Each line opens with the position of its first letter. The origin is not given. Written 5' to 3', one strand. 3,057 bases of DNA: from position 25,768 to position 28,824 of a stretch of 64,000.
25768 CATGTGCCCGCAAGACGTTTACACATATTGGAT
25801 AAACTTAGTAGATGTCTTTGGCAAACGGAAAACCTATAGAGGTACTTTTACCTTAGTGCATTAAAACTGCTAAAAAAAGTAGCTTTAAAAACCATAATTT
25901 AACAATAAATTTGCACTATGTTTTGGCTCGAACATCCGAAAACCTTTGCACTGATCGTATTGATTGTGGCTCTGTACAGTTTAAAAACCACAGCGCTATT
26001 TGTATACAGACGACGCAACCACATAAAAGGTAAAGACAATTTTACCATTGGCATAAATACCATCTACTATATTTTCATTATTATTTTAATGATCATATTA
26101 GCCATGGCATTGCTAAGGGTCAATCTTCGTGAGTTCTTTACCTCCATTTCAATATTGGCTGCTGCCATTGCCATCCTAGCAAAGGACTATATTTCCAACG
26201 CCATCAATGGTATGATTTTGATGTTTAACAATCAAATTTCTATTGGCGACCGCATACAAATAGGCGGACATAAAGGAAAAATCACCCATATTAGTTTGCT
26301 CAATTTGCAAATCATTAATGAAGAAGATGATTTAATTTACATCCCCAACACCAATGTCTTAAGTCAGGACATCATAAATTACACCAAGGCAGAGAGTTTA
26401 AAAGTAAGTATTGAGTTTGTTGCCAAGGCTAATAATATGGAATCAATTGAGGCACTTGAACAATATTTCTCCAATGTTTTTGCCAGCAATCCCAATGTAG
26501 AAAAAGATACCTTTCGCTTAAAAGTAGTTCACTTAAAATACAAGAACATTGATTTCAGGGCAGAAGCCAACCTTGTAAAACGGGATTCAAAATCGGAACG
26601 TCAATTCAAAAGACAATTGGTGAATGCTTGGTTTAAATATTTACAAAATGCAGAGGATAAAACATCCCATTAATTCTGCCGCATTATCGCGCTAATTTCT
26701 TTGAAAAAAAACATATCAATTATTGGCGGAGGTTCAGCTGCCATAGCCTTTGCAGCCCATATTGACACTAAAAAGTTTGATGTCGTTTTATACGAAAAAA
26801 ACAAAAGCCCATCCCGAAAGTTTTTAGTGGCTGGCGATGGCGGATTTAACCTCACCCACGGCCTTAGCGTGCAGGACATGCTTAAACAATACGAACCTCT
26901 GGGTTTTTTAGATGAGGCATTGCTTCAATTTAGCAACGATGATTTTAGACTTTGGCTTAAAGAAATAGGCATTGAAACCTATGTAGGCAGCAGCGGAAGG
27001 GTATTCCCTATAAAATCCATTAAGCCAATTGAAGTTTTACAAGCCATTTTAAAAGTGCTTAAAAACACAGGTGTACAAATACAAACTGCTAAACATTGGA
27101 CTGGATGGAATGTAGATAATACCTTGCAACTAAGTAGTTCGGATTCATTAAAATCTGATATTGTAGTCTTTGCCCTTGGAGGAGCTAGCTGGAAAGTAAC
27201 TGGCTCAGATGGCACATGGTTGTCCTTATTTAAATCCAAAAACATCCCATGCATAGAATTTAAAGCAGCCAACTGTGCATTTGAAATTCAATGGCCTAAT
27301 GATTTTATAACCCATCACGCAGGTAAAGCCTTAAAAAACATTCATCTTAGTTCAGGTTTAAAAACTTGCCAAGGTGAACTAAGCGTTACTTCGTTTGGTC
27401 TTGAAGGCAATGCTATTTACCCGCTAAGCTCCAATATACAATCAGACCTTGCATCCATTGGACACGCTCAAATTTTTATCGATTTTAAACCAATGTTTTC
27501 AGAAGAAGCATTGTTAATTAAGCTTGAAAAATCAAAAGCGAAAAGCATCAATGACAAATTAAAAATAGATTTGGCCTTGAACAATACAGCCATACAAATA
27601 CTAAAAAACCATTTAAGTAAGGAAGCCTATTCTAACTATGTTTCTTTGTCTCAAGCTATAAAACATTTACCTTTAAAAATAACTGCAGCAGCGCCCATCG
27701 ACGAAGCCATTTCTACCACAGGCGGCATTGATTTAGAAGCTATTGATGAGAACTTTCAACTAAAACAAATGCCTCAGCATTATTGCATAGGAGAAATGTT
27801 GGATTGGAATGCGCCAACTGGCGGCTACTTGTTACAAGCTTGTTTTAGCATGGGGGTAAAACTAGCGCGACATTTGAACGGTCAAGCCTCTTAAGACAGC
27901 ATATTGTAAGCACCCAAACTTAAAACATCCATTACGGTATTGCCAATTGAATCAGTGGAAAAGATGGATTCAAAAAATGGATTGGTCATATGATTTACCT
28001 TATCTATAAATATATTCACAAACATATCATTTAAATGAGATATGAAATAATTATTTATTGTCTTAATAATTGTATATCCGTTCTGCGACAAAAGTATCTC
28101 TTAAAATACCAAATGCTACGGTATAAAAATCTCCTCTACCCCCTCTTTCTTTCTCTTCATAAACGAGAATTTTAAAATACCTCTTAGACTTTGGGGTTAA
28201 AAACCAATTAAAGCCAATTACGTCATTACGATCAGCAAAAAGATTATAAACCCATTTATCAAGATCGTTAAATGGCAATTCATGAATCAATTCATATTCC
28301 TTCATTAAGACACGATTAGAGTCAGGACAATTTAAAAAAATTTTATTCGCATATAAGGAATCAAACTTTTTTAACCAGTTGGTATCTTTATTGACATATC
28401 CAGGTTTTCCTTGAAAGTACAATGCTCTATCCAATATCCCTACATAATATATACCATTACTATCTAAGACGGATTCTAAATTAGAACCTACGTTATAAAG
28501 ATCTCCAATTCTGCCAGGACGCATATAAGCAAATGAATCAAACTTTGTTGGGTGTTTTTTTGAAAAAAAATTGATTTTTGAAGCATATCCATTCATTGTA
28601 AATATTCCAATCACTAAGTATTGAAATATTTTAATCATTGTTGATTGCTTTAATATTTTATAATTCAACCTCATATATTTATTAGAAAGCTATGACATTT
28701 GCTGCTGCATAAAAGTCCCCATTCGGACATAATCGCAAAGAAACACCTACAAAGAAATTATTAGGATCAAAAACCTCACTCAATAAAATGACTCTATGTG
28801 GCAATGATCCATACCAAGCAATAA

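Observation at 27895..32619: Low-GC accessory islet between a flavoprotein gene and glmS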

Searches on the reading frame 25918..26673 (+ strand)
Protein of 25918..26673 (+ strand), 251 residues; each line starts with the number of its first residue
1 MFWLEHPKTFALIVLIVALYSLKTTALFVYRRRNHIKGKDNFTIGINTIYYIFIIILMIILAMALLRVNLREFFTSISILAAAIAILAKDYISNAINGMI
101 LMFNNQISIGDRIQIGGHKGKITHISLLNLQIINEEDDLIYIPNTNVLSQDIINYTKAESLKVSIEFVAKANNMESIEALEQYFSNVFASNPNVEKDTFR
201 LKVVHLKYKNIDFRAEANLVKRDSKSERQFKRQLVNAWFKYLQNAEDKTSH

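Call 5: search_protein_families(library=pfam, proteins=[window:25918-26673:+], max_evalue=0.1)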
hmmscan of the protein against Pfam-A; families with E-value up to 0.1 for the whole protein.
window:25918-26673:+ (251 aa): 1 family
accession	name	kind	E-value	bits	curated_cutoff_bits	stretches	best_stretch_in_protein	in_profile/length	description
PF00924.24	MS_channel_2nd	-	8e-17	61.5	20.2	1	90-157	1-68/68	Mechanosensitive ion channel, beta-domain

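Call 27: find_related_loci(query=window:25918-26673:+, collection=metagenome_contigs, flank=10000)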
Query window:25918-26673:+ (251 aa) in metagenome_contigs; peptide patterns used: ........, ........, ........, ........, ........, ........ (x = any residue, [..] = any of these).
362 stretches matched a pattern; 15 encode a relative of the query (tblastn E <= 1e-3); 15 distinct loci.
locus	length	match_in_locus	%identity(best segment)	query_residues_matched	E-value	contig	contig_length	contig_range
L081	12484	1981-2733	100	1-251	2e-167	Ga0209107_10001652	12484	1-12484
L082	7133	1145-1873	76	1-243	2e-118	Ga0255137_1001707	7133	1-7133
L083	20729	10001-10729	76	1-243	2e-118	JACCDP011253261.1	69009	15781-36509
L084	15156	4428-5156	64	1-243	1e-93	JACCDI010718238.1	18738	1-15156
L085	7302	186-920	67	3-246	2e-93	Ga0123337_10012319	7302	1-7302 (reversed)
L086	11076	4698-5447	62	1-250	7e-93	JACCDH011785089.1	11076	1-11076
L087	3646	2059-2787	58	1-242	3e-84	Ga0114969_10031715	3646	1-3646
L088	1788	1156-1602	77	95-243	2e-74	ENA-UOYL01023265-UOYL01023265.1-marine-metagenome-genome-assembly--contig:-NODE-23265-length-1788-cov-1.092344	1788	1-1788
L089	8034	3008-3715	48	6-240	2e-61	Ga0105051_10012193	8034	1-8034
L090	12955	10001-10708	48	6-240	2e-61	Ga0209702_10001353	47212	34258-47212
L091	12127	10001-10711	46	6-241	7e-58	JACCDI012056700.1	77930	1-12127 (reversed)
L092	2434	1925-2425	71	1-167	7e-56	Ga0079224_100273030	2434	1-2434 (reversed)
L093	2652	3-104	100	217-250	5e-17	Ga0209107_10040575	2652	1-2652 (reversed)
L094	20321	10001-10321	23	40-154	5e-5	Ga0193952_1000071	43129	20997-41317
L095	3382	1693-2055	24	48-156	4e-5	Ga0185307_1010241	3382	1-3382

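Call 36: find_encoding_contigs(protein=window:25918-26673:+, flank=10000, max_places=10)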
Protein window:25918-26673:+ (251 aa): 16 contigs read that carry it; 10 places shown.
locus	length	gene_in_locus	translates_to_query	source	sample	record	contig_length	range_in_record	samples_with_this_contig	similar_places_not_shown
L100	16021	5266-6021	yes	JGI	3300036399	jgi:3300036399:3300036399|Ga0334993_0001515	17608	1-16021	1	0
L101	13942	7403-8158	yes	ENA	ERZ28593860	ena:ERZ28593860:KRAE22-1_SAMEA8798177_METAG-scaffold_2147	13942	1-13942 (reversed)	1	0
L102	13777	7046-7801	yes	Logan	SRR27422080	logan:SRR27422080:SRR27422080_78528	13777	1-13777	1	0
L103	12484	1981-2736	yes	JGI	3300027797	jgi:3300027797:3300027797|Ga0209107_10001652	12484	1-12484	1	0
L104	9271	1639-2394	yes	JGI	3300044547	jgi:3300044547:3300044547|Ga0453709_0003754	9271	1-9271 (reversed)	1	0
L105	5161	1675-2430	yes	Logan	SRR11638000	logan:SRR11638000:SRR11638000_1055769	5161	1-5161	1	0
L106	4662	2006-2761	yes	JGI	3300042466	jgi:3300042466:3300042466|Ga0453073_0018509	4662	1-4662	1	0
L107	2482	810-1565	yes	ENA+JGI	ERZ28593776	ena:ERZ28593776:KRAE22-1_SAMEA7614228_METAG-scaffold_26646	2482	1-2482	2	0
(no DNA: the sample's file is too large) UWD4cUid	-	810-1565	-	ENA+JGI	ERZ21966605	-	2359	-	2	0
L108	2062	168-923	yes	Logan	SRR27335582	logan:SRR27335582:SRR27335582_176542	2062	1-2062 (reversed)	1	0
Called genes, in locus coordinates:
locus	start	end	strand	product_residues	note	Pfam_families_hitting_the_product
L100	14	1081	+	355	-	PF00208:ELFV_dehydrog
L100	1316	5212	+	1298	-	PF13540:RCC1_2 (faint), PF00415:RCC1 (faint), PF25390:WD40_RLD, PF18911:PKD_4, PF00801:PKD, PF18911:PKD_4, PF13585:CHU_C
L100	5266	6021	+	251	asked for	PF00924:MS_channel_2nd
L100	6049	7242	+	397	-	PF03486:HI0933_like, PF07992:Pyr_redox_2 (faint), PF22780:HI0933_like_1st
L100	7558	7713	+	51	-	-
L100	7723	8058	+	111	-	-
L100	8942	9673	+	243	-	PF18911:PKD_4 (weak), PF00801:PKD (faint), PF18911:PKD_4 (weak), PF18962:Por_Secre_tail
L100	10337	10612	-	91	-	-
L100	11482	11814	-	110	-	-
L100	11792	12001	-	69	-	-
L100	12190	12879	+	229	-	PF19808:DUF6291 (weak)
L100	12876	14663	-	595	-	PF03235:GmrSD_N, PF07510:GmrSD_C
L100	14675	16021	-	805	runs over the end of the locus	PF02384:N6_Mtase, PF07669:Eco57I (weak), PF01420:Methylase_S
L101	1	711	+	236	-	?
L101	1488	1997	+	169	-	PF02397:Bac_transf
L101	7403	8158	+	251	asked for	PF00924:MS_channel_2nd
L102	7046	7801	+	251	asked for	PF00924:MS_channel_2nd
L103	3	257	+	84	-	?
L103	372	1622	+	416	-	PF02812:ELFV_dehydrog_N, PF00208:ELFV_dehydrog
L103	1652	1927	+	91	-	PF13585:CHU_C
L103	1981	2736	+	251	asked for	PF00924:MS_channel_2nd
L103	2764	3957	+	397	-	PF03486:HI0933_like, PF07992:Pyr_redox_2 (faint), PF22780:HI0933_like_1st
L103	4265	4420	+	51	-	-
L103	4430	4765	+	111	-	-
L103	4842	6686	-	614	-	PF13522:GATase_6, PF13537:GATase_7, PF01380:SIS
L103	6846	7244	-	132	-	-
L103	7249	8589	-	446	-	PF00289:Biotin_carb_N, PF02222:ATP-grasp, PF02786:CPSase_L_D2, PF07478:Dala_Dala_lig_C, PF02785:Biotin_carb_C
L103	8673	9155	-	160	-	PF00364:Biotin_lipoyl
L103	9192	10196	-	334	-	PF00108:Thiolase_N, PF07451:SpoVAD (faint), PF08545:ACP_syn_III, PF08541:ACP_syn_III_C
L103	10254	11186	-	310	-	PF02504:FA_synthesis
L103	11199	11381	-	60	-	PF01783:Ribosomal_L32p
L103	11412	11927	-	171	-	PF02620:YceD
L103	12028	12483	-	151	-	?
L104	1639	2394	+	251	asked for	PF00924:MS_channel_2nd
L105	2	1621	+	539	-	?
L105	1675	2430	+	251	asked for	PF00924:MS_channel_2nd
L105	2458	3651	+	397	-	PF03486:HI0933_like, PF07992:Pyr_redox_2 (faint), PF22780:HI0933_like_1st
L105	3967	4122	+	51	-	-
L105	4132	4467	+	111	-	-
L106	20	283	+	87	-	PF02397:Bac_transf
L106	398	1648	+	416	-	PF02812:ELFV_dehydrog_N, PF00208:ELFV_dehydrog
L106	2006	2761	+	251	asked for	PF00924:MS_channel_2nd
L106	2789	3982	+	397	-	PF03486:HI0933_like, PF07992:Pyr_redox_2 (faint), PF22780:HI0933_like_1st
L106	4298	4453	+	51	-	-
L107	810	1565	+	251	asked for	PF00924:MS_channel_2nd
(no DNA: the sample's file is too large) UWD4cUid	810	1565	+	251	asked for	PF00924:MS_channel_2nd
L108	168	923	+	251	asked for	PF00924:MS_channel_2nd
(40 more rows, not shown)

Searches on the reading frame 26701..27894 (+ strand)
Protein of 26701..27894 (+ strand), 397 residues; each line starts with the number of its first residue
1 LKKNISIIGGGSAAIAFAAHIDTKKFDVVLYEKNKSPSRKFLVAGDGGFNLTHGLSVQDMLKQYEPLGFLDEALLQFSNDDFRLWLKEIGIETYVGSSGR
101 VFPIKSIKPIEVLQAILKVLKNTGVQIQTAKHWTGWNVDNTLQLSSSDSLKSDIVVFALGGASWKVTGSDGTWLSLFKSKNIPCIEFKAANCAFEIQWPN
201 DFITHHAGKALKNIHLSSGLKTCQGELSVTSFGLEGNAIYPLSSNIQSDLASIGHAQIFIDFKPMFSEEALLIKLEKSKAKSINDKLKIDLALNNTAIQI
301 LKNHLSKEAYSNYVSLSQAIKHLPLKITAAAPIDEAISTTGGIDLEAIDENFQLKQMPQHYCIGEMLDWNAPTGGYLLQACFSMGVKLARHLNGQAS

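Call 5: search_protein_families(library=pfam, proteins=[window:26701-27894:+], max_evalue=0.1)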
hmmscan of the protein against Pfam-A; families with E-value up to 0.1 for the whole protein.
window:26701-27894:+ (397 aa): 6 families
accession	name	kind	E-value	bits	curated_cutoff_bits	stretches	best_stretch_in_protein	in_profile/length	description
PF03486.20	HI0933_like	-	8.1e-55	186.3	50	1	4-388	2-241/244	HI0933-like protein Rossmann domain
PF22780.1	HI0933_like_1st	-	6.6e-19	68.8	27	1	189-338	2-165/165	HI0933-like protein barrel and H2TH domain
PF07992.20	Pyr_redox_2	-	1.6e-05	25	26.1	1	4-35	2-33/291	Pyridine nucleotide-disulphide oxidoreductase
PF13450.12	NAD_binding_8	-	0.00038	21.1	21.9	1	7-55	1-49/68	NAD(P)-binding Rossmann-like domain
PF09218.15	DUF1959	-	0.025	15.2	24.3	1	231-294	7-68/116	Domain of unknown function (DUF1959)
PF01266.30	DAO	-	0.026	14.5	27.9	0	5-38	2-35/353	FAD dependent oxidoreductase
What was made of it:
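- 26701..27894 (+): Left backbone flank: TIGR03862-family (HI0933-like) flavoprotein gene. Pfam PF03486 at E 8e-55 (call 5).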

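Call 42: search_protein_families(library=ncbifam, proteins=[window:26701-27894:+], max_evalue=0.01)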
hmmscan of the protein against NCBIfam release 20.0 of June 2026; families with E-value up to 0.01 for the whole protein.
window:26701-27894:+ (397 aa): 4 families
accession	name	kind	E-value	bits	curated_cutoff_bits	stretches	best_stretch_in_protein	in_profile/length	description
TIGR03862.1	flavo_PP4765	subfamily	5.1e-102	341.5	242.65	1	26-390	2-369/376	TIGR03862 family flavoprotein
TIGR00275.1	TIGR00275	subfamily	1.4e-74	251.3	183.8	1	6-387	2-398/401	aminoacetone oxidase family FAD-binding enzyme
NF002481.1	PRK01747.1-2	equivalog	0.00035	19.5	600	0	3-36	239-272/611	bifunctional tRNA (5-methylaminomethyl-2-thiouridine)(34)-methyltransferase MnmC2/FAD-dependent 5-carboxymethylaminomethyl-2-thiouridine(34)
NF045663.1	diclust_near_Sec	equivalog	0.0023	16.1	530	1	2-40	106-144/759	pyridine nucleotide-disulfide oxidoreductase/dicluster-binding protein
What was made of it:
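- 26701..27894 (+): NCBIfam TIGR03862 at 341 bits against a cut-off of 243 (call 42).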

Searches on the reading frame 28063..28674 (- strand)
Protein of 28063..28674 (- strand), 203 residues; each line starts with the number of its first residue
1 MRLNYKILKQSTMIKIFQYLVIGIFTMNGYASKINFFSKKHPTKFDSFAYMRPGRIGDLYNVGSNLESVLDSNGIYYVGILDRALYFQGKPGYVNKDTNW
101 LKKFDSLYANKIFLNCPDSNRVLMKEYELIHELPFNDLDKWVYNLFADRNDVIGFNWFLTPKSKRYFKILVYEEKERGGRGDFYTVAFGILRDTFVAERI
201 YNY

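Call 5: search_protein_families(library=pfam, proteins=[window:28063-28674:-], max_evalue=0.1)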
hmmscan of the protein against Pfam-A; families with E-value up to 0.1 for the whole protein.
window:28063-28674:- (203 aa): 0 families

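Call 42: search_protein_families(library=ncbifam, proteins=[window:28063-28674:-], max_evalue=0.01)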
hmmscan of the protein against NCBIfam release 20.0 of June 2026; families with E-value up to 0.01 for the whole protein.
window:28063-28674:- (203 aa): 0 families

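Call 47: search_protein_representatives(protein=window:28063-28674:-)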
Query: 203 residues. Proteins with E-value up to 0.001 (for the whole library): 8; up to 1e-10: 6; up to 1e-30: 2. The best 8 are listed.
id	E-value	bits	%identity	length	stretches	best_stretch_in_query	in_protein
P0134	4.6e-98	343.4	91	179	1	13-203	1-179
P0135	1.0e-46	175.7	99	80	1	124-203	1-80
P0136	6.1e-25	104.5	45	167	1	60-189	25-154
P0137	3.5e-24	102.1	46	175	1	60-194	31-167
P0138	1.3e-16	77.4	41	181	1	59-174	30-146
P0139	5.1e-15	72.1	38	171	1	61-189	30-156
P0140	4.2e-10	56.1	34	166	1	60-194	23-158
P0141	4.2e-05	39.7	27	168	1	60-179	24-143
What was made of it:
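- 28063..28674 (-): orf203: a small, probably secreted orphan protein. The likely start is Met13 at 28638, giving 191 aa. Only 8 relatives among 1.84 billion representative proteins (call 47).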

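Call 69: predict_structure(alignment_id=A5)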
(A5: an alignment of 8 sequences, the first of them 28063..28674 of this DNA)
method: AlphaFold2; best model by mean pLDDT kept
length: 203 residues; sequences in the alignment: 8
mean_pLDDT: 74.8   pTM: 0.68
mean pLDDT of the five models: 74.8, 74.5, 73.6, 70.9, 69.5
residues with pLDDT >= 90: 64; 70-90: 77; 50-70: 18; < 50: 44
segments of 3 or more residues with pLDDT < 50: 1-6, 8-11, 25-55
pLDDT, mean of each block of 10 residues (from residue 1): 47 53 46 36 35 57 91 91 83 78 80 77 89 88 80 93 95 85 91 95 87
secondary structure, 60 per line:
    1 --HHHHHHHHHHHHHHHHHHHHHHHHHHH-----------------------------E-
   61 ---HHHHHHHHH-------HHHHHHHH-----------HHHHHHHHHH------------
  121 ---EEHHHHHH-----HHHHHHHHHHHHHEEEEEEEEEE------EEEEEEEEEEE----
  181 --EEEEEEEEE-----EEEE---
elements in order: H3-29 H64-72 H80-87 H99-108 H126-131 H137-149 E150-159 E166-176 E183-191 E197-200

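Call 73: fold_search(model_id=the predicted structure, library=pdb)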
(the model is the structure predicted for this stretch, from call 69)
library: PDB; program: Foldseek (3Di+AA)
matches with E <= 10: 381; with E <= 0.001: 0
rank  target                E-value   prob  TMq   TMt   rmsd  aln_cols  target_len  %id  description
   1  7urw_G                3.5e-01  0.14  0.17  0.24   6.6        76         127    8  Tetradecameric hub domain of CaMKII beta (released 2022-05-11)
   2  7aed_B                3.8e-01  0.09  0.17  0.22  10.6        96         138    7  VirB8 domain of PrgL from Enterococcus faecalis pCF10 (released 2020-11-18)
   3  7urw_D                4.0e-01  0.13  0.16  0.23   6.6        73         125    8  Tetradecameric hub domain of CaMKII beta (released 2022-05-11)
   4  7aed_A                4.0e-01  0.13  0.21  0.29   9.6       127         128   10  VirB8 domain of PrgL from Enterococcus faecalis pCF10 (released 2020-11-18)
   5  4gwp_G                4.0e-01  0.06  0.15  0.16  13.9       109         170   10  Structure of the Mediator Head Module from S. cerevisiae (released 2012-10-31)
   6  2w2c_M                4.5e-01  0.14  0.17  0.25   6.6        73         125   11  STRUCTURE OF THE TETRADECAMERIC OLIGOMERISATION DOMAIN OF CALCIUM- CALMODULIN DEPENDENT PROTEIN KINASE II DELTA (released 2008-12-23)
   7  2w2c_K                4.5e-01  0.14  0.17  0.24   6.6        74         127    9  STRUCTURE OF THE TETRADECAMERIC OLIGOMERISATION DOMAIN OF CALCIUM- CALMODULIN DEPENDENT PROTEIN KINASE II DELTA (released 2008-12-23)
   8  2w2c_H                4.5e-01  0.14  0.17  0.24   6.6        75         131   11  STRUCTURE OF THE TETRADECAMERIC OLIGOMERISATION DOMAIN OF CALCIUM- CALMODULIN DEPENDENT PROTEIN KINASE II DELTA (released 2008-12-23)
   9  2w2c_B                5.5e-01  0.12  0.17  0.24   6.7        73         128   11  STRUCTURE OF THE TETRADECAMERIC OLIGOMERISATION DOMAIN OF CALCIUM- CALMODULIN DEPENDENT PROTEIN KINASE II DELTA (released 2008-12-23)
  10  2w2c_A                5.5e-01  0.11  0.18  0.23   7.1       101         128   11  STRUCTURE OF THE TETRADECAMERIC OLIGOMERISATION DOMAIN OF CALCIUM- CALMODULIN DEPENDENT PROTEIN KINASE II DELTA (released 2008-12-23)
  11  8e2l_A                5.5e-01  0.04  0.17  0.09  16.4       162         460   11  Structure of Lates calcarifer Twinkle helicase with ATP and DNA (released 2022-11-02)
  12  2w2c_F                5.8e-01  0.12  0.17  0.24   6.4        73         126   12  STRUCTURE OF THE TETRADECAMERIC OLIGOMERISATION DOMAIN OF CALCIUM- CALMODULIN DEPENDENT PROTEIN KINASE II DELTA (released 2008-12-23)
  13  4ebg_A                6.2e-01  0.18  0.20  0.35   5.7        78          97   18  Crystal structure of a DUF4467 family protein (SAV0303) from Staphylococcus aureus subsp. aureus Mu50 at 1.35 A resolu (released 2012-05-23)
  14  7rec_B                6.2e-01  0.12  0.17  0.24   6.6        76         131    9  Structure of Thr354Asn, Glu355Gln, Thr412Asn, Ile414Met, Ile464His, and Phe467Met mutant human CaMKII alpha hub bound  (released 2021-07-21)
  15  2ux0_A                6.2e-01  0.11  0.16  0.22   6.6        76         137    9  Structure of the oligomerisation domain of calcium-calmodulin dependent protein kinase II gamma (released 2007-04-10)
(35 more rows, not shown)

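Call 84: search_protein_families(library=padloc, proteins=[window:28063-28674:-], max_evalue=0.01)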
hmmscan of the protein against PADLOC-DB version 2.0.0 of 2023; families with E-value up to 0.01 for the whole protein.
window:28063-28674:- (203 aa): 0 families

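Call 85: search_protein_families(library=phrogs, proteins=[window:28063-28674:-], max_evalue=0.01)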
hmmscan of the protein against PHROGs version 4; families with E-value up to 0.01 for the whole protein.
window:28063-28674:- (203 aa): 0 families
